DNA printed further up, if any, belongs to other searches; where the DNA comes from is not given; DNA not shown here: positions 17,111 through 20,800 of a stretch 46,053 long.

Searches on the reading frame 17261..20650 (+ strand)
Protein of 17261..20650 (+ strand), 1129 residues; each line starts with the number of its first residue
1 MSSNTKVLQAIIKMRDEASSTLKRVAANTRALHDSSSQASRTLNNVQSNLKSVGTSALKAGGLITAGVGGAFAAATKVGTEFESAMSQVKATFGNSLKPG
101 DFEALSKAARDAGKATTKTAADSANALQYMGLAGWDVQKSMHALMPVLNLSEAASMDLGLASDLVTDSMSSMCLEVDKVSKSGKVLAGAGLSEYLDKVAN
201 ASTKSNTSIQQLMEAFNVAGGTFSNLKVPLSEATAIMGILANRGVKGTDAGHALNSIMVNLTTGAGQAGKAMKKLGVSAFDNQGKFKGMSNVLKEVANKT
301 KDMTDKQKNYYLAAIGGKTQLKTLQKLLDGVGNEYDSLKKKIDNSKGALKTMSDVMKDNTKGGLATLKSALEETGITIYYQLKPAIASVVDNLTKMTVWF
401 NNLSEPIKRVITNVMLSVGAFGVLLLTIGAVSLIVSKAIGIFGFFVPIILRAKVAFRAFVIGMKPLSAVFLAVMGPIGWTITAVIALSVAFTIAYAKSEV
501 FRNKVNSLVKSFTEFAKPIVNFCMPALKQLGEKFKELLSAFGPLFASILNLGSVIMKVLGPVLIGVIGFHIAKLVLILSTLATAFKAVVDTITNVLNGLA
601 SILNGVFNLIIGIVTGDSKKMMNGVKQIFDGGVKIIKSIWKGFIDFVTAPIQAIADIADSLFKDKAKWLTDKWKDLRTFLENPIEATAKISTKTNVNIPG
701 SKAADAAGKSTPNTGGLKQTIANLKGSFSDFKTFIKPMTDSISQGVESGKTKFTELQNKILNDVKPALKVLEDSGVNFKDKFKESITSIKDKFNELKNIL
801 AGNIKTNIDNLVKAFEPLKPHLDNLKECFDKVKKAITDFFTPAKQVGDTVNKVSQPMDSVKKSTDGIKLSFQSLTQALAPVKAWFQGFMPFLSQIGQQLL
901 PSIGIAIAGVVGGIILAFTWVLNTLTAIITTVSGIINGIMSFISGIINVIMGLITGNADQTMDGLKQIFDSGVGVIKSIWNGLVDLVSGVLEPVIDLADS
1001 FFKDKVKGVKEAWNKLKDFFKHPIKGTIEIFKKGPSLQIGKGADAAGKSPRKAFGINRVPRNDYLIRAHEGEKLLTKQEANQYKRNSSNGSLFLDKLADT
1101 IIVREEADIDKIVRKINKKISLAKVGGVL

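Call 84: search_protein_families(library=phrogs, proteins=[window:17261-20650:+], max_evalue=0.00001)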
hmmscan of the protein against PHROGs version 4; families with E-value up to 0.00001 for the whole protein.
window:17261-20650:+ (1129 aa): 38 families (the best 25 are shown)
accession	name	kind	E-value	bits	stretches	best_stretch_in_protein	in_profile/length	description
phrog_991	-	tail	7.7e-219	731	3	2-557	209-726/1966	tail length tape measure protein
phrog_1272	-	tail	8e-122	409.3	2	5-854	167-972/1606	tail length tape measure protein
phrog_1533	-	tail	4.3e-111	373.6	1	14-517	184-685/1688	tail length tape measure protein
phrog_4704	-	tail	1.6e-88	299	1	16-446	152-570/625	tail length tape measure protein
phrog_9696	-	tail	3.7e-79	267.9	1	17-379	16-371/1415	tail length tape measure protein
phrog_14441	-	tail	1.9e-78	264.5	1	2-251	1-236/241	tail length tape measure protein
phrog_28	-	tail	5.8e-71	241.4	1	17-705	211-743/1228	tail length tape measure protein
phrog_58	-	tail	6.3e-66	224.6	2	19-673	274-846/1544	tail length tape measure protein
phrog_1293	-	tail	2.8e-54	185.5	1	21-495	113-623/1424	tail length tape measure protein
phrog_5218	-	unknown function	9.8e-53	180.7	1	8-495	154-660/1599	-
phrog_5493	-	tail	2.6e-51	176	2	16-444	14-435/1102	tail length tape measure protein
phrog_167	-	tail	3.2e-50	171.9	1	16-1033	221-998/1555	tail length tape measure protein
phrog_19074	-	unknown function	3.5e-49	168.7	1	9-415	82-481/1384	-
phrog_16692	-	unknown function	4e-41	142.4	1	10-409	99-508/1107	-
phrog_5448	-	tail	2.4e-27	95.4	2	189-486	397-704/3103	tail length tape measure protein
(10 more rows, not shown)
